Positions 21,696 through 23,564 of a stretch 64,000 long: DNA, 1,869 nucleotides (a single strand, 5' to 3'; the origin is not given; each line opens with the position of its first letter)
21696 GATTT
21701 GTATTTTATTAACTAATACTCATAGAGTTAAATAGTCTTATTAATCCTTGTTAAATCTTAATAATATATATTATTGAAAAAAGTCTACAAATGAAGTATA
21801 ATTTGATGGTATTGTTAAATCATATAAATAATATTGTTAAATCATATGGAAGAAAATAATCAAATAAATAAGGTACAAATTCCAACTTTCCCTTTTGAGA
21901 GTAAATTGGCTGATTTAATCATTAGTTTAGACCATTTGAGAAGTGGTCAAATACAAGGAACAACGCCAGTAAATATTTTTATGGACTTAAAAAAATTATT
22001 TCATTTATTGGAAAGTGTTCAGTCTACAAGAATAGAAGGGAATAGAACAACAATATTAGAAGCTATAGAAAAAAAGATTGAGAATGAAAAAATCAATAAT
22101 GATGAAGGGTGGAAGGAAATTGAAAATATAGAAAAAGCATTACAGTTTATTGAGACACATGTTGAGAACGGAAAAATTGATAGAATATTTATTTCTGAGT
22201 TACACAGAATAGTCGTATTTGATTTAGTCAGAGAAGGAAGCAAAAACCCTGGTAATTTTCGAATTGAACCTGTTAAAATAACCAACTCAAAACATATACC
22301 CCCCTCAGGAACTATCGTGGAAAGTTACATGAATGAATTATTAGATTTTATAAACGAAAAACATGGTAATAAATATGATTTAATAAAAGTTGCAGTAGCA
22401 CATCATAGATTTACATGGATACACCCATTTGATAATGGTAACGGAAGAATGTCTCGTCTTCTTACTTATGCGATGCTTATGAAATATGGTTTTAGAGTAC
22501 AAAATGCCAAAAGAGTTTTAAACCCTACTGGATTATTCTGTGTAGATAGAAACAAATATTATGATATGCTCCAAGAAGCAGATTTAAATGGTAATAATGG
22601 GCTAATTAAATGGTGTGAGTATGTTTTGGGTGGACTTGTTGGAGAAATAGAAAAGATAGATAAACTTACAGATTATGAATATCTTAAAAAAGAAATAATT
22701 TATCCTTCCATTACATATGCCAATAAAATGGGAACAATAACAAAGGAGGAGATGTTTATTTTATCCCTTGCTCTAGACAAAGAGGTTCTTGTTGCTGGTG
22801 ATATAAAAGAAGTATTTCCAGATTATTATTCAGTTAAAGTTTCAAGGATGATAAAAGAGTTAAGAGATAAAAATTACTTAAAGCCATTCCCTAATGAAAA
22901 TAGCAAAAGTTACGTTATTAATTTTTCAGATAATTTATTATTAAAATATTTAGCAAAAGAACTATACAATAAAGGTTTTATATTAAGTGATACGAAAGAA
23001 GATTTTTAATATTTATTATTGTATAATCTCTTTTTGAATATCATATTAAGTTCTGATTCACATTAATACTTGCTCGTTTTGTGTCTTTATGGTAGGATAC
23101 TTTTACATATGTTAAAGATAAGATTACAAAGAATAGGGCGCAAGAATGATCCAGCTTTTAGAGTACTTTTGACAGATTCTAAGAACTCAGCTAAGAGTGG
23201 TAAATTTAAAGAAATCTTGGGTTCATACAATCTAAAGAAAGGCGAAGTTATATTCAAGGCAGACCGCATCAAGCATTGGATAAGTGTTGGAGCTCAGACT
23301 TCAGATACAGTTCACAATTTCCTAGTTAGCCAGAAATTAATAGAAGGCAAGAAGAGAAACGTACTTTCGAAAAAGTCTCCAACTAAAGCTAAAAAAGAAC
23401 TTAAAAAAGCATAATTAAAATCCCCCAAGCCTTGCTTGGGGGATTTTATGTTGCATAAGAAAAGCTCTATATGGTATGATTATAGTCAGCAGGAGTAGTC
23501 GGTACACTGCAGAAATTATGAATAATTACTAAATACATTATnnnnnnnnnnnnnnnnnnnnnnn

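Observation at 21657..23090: Fic AMPylase gene bracketed by perfect 26-bp direct repeats next to rpsP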

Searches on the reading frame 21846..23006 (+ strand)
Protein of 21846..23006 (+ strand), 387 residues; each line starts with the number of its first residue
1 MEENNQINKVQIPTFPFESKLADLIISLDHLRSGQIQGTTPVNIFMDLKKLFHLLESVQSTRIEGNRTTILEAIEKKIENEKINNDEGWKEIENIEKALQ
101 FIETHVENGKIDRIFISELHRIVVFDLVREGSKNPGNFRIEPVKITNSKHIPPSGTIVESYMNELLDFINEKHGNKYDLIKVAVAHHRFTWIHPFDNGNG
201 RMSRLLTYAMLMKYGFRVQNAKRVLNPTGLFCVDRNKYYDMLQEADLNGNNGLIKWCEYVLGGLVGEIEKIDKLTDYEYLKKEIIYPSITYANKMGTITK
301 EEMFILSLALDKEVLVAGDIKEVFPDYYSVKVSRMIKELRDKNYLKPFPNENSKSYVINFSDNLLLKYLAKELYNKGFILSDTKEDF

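Call 10: search_protein_families(library=pfam, proteins=[window:21846-23006:+], max_evalue=0.001)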
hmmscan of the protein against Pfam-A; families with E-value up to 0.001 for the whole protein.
window:21846-23006:+ (387 aa): 2 families
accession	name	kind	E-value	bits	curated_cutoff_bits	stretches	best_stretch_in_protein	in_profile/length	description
PF02661.23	Fic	-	7.6e-16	59.2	24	1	115-211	6-93/93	Fic/DOC family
PF13784.11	Fic_N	-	1.1e-05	25.8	26.7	1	52-100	31-78/82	Fic/DOC family N-terminal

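Call 17: find_homologous_proteins(query=window:21846-23006:+, max_evalue=1e-10)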
Query window:21846-23006:+ (387 aa): 2238 proteins with E <= 1e-10 among 7726 candidates; the best 120 are listed.
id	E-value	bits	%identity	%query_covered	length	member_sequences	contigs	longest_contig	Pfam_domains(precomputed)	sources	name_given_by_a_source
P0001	5.5e-256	867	100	100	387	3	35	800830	PF02661.24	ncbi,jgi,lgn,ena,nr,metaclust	ncbi:hypothetical protein A2467_00850 [Candidatus Nomurabacteria bacterium RIFOXYC2_FULL_36_8]|nr:MA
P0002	5.6e-185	633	73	98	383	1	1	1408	PF02661.24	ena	-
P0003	7.1e-183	626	74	98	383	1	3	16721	PF02661.24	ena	-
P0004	6.4e-179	613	71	98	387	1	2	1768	PF02661.24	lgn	-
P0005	2.0e-158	545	63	98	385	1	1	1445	PF02661.24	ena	-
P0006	9.7e-151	520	60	97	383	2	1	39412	PF13784.12,PF02661.24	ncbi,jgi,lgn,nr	ncbi:Fic family protein [Candidatus Uhrbacteria bacterium]|nr:Fic family protein [Candidatus Uhrbact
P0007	1.3e-146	507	59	97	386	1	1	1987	PF02661.24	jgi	jgi:Fic family protein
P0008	8.0e-146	504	59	97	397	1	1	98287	PF02661.24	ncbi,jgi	ncbi:MAG: Fic family protein [Candidatus Margulisiibacteriota bacterium]|jgi:Fic family protein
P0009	3.0e-143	496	59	97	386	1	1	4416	PF02661.24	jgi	jgi:Fic family protein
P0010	3.1e-142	492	58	97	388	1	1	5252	PF13784.12,PF02661.24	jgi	jgi:Fic family protein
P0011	7.6e-142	491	56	99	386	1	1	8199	PF02661.24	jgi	-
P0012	1.7e-140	486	58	98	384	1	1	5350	PF02661.24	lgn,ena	-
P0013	2.7e-139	482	56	98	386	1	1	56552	PF02661.24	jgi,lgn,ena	-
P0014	1.2e-126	441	54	97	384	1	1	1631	PF13784.12,PF02661.24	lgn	-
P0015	7.3e-120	419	49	99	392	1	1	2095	PF13784.12,PF02661.24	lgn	-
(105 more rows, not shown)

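Call 18: find_encoding_contigs(protein=P0003, flank=6000, max_places=4)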
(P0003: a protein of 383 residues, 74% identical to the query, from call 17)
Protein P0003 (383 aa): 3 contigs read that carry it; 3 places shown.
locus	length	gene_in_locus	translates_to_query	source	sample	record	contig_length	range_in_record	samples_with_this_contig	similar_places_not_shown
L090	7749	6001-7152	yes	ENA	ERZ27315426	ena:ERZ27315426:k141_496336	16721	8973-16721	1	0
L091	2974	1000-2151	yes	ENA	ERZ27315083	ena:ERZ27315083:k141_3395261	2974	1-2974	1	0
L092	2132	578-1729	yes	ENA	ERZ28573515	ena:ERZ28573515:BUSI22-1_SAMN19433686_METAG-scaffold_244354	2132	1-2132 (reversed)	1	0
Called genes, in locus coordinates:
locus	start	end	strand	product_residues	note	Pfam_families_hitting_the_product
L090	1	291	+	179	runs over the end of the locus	-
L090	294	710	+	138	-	-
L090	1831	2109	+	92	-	PF00708:Acylphosphatase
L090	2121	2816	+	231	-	PF01255:Prenyltransf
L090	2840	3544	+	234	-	PF00849:PseudoU_synth_2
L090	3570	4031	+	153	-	PF01245:Ribosomal_L19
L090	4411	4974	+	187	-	PF13238:AAA_18 (weak)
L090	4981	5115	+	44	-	PF11599:AviRa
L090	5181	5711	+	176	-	PF11599:AviRa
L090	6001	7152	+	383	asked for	PF02661:Fic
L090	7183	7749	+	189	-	?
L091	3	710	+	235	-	?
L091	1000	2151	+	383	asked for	PF02661:Fic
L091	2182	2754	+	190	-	PF10544:T5orf172, PF13455:MUG113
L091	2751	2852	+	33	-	-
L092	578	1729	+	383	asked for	PF02661:Fic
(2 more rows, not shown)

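Call 19: find_encoding_contigs(protein=P0002, flank=3000, max_places=3)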
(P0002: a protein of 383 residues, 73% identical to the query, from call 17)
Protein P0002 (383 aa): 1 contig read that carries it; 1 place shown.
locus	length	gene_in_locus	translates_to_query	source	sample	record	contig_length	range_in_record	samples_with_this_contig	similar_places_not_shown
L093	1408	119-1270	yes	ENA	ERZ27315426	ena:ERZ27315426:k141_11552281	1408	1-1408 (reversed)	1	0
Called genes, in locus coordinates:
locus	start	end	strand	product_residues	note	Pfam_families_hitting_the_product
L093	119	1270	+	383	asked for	PF02661:Fic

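Call 23: search_solved_structures(query=window:21846-23006:+, max_evalue=0.001, show_alignments=1)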
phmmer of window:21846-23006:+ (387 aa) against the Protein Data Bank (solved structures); distinct sequences matched with E-value up to 0.001: 27.
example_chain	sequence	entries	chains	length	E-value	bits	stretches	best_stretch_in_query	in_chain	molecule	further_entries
7xux_A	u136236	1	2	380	2.8e-94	319.4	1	16-379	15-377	Fido domain-containing protein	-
6i7j_A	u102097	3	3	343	5e-14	55.3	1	59-217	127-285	Adenosine monophosphate-protein transferase FICD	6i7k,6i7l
6zmd_B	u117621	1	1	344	3e-13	52.8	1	62-217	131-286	Protein adenylyltransferase FICD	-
6i7h_A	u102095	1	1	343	5.1e-13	52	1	60-217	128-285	Adenosine monophosphate-protein transferase FICD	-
6i7g_A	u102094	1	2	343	5.8e-13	51.8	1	60-217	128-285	Adenosine monophosphate-protein transferase FICD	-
4u04_A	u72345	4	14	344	5.9e-13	51.8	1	60-217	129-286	Adenosine monophosphate-protein transferase FICD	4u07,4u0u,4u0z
6i7i_A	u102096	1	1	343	7.3e-13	51.5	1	60-217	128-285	Adenosine monophosphate-protein transferase FICD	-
7b7z_A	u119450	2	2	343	1.2e-12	50.8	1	59-217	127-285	Protein adenylyltransferase FICD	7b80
9yz5_A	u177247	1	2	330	2.3e-12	49.9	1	86-217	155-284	Protein adenylyltransferase FICD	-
4u0s_A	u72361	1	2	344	2.5e-12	49.7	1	86-217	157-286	Adenosine monophosphate-protein transferase FICD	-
5jj6_A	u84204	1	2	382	1.6e-09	40.5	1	89-217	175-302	Adenosine monophosphate-protein transferase FICD homolog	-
7cb8_A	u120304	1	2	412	2.2e-09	40.1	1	147-242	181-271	Fic-domain containing protein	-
5jj7_A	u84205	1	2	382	2.9e-09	39.7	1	90-217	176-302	Adenosine monophosphate-protein transferase FICD homolog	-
4rgl_A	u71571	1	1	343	3.2e-09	39.5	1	55-266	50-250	Filamentation induced by cAMP protein Fic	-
8cil_A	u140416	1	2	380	3.5e-07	32.8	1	118-276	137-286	Fic family protein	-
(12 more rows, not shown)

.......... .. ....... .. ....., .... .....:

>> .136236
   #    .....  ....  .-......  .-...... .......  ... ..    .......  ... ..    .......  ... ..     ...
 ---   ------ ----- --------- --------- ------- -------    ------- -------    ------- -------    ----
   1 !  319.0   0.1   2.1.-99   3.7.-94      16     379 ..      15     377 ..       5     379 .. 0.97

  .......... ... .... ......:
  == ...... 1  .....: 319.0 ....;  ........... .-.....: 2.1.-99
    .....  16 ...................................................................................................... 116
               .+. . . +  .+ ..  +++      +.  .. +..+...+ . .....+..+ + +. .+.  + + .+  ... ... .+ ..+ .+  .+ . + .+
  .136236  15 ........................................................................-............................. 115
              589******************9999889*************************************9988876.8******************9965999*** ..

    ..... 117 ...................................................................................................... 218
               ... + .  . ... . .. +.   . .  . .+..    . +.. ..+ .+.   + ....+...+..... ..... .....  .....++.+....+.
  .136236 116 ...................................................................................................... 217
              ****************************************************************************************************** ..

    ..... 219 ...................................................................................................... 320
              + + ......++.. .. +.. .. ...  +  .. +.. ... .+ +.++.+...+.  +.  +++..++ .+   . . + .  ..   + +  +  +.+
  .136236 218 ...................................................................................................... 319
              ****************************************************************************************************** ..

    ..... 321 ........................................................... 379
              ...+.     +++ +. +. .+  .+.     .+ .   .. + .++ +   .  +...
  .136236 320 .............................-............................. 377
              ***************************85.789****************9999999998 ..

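Call 61: search_dna_similar(query=window:21846-23006:+, collection=plasmids, mode=protein, max_rows=8, max_evalue=1e-20)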
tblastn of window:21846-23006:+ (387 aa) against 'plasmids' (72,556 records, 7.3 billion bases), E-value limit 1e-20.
Records with a match: 3; places in all: 3; records where one place covers at least 80% of the query: 1.
Best place of each record, by identity: <60% 3.
By first word of the organism name: Photobacterium 2; Pasteurella 1.
By predicted mobility (MOB-suite, as given by PLSDB): non-mobilizable 3.
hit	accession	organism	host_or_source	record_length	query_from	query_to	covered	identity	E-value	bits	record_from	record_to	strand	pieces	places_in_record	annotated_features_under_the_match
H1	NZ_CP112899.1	Pasteurella multocida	rabbit,mixed culture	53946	6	379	97%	42.7%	1e-95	320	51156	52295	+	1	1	Fic family protein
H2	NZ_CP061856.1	Photobacterium damselae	Seriola lalandi,cell culture,caudal ...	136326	17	310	76%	48.1%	8e-68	284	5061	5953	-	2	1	Fic family protein | hypothetical protein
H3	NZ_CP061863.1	Photobacterium damselae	Seriola lalandi,cell culture,caudal ...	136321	17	310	76%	48.1%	8e-68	284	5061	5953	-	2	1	Fic family protein | hypothetical protein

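Call 62: search_dna_similar(query=window:21846-23006:+, collection=phages, mode=protein, max_rows=8, max_evalue=1e-20)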
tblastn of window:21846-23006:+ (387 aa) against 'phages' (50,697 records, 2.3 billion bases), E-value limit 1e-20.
No match.
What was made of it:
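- Tried and rejected: (6) Fic against phage records gave no match, and against plasmids gave three distant matches (calls 61, 62).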

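Call 66: search_protein_families(library=ncbifam, proteins=[window:21846-23006:+], max_evalue=0.001)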
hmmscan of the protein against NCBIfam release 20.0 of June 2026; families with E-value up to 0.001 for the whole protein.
window:21846-23006:+ (387 aa): 2 families
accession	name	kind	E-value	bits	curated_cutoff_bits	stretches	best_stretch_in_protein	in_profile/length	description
NF046030.1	ProtAdlyltaseSoFic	equivalog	9.8e-11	41.2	550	1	144-264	144-259/361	protein adenylyltransferase Fic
TIGR02613.1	mob_myst_B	hypoth_equivalog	1.7e-10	41.1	124.4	1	91-250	27-178/186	mobile mystery protein B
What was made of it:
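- Closest known: SoFic single-gene anti-phage defence. Different: It falls far below the NCBIfam SoFic equivalog cut-off (41 against 550 bits; call 66).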

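Call 67: search_protein_families(library=padloc, proteins=[window:21846-23006:+], max_evalue=0.001)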
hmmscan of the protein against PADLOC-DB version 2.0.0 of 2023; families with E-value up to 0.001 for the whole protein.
window:21846-23006:+ (387 aa): 7 families
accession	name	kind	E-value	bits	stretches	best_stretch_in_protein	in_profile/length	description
PDLC03963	SoFic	-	2.7e-47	159.9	1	48-357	52-349/361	-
PDLC04840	PDC-S04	-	5.5e-17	60.2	1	59-254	18-208/227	-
PDLC04836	PDC-S04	-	2.6e-15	54.3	1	59-215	32-191/244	-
PDLC04966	PDC-S24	-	4.7e-14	50.1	1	95-218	216-343/497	-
PDLC04837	PDC-S04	-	2.3e-13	48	1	59-212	32-184/234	-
PDLC04839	PDC-S04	-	2.1e-12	45.1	1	94-218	41-166/205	-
PDLC04838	PDC-S04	-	3.6e-06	24.9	1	159-220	105-171/209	-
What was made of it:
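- On SoFic anti-phage defence: The PADLOC SoFic model matches at E 2.7e-47 (call 67), but the NCBIfam SoFic equivalog scores 41 bits against a cut-off of 550 (call 66).
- Closest known: SoFic single-gene anti-phage defence. Same: The profile match has E 2.7e-47 over residues 48-357 (call 67).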

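Call 70: find_encoding_contigs(protein=P0006, flank=4000, max_places=2)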
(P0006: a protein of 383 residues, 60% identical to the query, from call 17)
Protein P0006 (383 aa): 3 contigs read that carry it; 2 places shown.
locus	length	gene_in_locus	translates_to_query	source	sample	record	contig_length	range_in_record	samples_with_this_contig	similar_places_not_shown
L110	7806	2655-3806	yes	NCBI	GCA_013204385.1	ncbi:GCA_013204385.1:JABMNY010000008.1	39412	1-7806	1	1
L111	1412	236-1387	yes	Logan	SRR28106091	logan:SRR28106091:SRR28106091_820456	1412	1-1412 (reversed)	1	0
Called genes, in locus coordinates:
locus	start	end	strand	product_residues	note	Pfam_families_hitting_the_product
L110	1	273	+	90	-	PF02384:N6_Mtase (weak)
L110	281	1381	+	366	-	PF01420:Methylase_S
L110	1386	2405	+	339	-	PF12358:DUF3644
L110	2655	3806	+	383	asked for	PF13784:Fic_N (faint), PF02661:Fic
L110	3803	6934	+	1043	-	PF04313:HSDR_N, PF04851:ResIII, PF18766:SWI2_SNF2, PF22679:T1R_D3-like, PF11867:T1RH-like_C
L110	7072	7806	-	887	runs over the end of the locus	PF02861:Clp_N, PF23569:NBD_SMAX1, PF00004:AAA, PF17871:AAA_lid_9, PF00004:AAA, PF07724:AAA_2, PF07728:AAA_5, PF10431:ClpB_D2-small, +7 more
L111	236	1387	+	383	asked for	PF13784:Fic_N (faint), PF02661:Fic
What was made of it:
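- Closest known: SoFic single-gene anti-phage defence. Same: A 60%-identical homologue sits inside a type I restriction-modification operon (call 70).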

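Call 71: find_encoding_contigs(protein=P0004, flank=3000, max_places=3)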
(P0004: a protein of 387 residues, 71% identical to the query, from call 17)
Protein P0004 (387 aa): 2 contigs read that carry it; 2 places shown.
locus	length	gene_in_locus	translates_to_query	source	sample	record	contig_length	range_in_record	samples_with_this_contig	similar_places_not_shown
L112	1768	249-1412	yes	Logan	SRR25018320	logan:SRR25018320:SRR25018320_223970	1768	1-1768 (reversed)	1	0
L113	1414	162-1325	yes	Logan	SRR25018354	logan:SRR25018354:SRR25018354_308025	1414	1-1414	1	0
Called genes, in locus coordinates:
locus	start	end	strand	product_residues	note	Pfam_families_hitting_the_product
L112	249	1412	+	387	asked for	PF02661:Fic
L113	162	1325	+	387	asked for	PF02661:Fic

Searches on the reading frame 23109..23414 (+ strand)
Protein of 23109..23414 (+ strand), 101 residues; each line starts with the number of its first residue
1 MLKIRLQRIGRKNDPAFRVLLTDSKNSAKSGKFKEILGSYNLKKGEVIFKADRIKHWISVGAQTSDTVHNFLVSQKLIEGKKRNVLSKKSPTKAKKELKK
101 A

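Call 10: search_protein_families(library=pfam, proteins=[window:23109-23411:+], max_evalue=0.001)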
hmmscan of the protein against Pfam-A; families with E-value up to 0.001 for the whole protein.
window:23109-23411:+ (101 aa): 1 family
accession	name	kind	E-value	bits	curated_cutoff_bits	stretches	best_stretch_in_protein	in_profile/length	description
PF00886.24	Ribosomal_S16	-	7.4e-14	51.9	27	1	8-65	1-62/62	Ribosomal protein S16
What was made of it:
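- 23109..23414 (+): rpsP (ribosomal protein S16, 101 aa). Pfam Ribosomal_S16, 51.9 bits (call 10).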

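Call 12: find_encoding_contigs(protein=window:23109-23414:+, flank=6000, max_places=10)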
Protein window:23109-23414:+ (101 aa): 24 contigs read that carry it; 9 places shown.
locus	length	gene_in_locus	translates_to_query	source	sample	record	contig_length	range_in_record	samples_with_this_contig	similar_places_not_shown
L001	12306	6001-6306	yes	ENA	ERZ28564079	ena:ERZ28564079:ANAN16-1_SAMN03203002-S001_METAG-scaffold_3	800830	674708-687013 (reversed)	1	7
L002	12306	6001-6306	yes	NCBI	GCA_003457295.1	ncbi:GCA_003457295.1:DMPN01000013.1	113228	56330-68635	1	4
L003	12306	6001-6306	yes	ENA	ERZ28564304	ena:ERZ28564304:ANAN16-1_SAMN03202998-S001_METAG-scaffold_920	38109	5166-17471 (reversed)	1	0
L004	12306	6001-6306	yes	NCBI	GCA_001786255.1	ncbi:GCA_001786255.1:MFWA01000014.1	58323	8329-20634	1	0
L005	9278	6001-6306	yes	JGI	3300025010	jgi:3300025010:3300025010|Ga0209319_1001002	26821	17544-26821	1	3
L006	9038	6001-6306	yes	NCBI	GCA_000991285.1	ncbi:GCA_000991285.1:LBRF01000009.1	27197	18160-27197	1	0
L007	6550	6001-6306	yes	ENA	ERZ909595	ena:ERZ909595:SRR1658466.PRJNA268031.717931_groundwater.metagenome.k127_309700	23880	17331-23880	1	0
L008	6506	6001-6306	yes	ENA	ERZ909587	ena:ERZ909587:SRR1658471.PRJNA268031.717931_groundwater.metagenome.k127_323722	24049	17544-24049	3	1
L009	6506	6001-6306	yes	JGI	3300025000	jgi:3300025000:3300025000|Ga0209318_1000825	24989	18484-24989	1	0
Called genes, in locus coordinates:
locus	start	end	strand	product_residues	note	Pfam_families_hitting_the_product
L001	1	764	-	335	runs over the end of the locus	PF09587:PGA_cap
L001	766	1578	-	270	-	PF01522:Polysacc_deac_1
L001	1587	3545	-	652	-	PF08206:OB_RNB (weak), PF17849:OB_Dis3 (weak), PF17876:CSD2, PF00773:RNB, PF00575:S1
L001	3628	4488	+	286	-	PF01633:Choline_kinase, PF01636:APH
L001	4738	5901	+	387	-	PF02661:Fic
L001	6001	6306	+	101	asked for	PF00886:Ribosomal_S16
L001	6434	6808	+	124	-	PF13083:KH_KhpA-B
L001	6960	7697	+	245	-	PF01746:tRNA_m1G_MT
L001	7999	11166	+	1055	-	PF04563:RNA_pol_Rpb2_1, PF04561:RNA_pol_Rpb2_2, PF04565:RNA_pol_Rpb2_3, PF10385:RNA_pol_Rpb2_45, PF00562:RNA_pol_Rpb2_6, PF04560:RNA_pol_Rpb2_7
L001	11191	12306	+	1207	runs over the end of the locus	PF04997:RNA_pol_Rpb1_1, PF00623:RNA_pol_Rpb1_2, PF04983:RNA_pol_Rpb1_3, PF05000:RNA_pol_Rpb1_4 (weak), PF04998:RNA_pol_Rpb1_5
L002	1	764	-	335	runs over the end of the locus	PF09587:PGA_cap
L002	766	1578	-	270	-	PF01522:Polysacc_deac_1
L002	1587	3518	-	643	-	PF08206:OB_RNB (weak), PF17849:OB_Dis3 (weak), PF17876:CSD2, PF00773:RNB, PF00575:S1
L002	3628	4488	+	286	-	PF01633:Choline_kinase, PF01636:APH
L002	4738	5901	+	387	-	PF02661:Fic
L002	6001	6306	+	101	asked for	PF00886:Ribosomal_S16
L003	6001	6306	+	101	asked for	PF00886:Ribosomal_S16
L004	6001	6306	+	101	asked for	PF00886:Ribosomal_S16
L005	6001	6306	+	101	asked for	PF00886:Ribosomal_S16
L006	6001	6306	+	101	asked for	PF00886:Ribosomal_S16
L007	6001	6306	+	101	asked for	PF00886:Ribosomal_S16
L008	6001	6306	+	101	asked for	PF00886:Ribosomal_S16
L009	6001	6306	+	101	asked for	PF00886:Ribosomal_S16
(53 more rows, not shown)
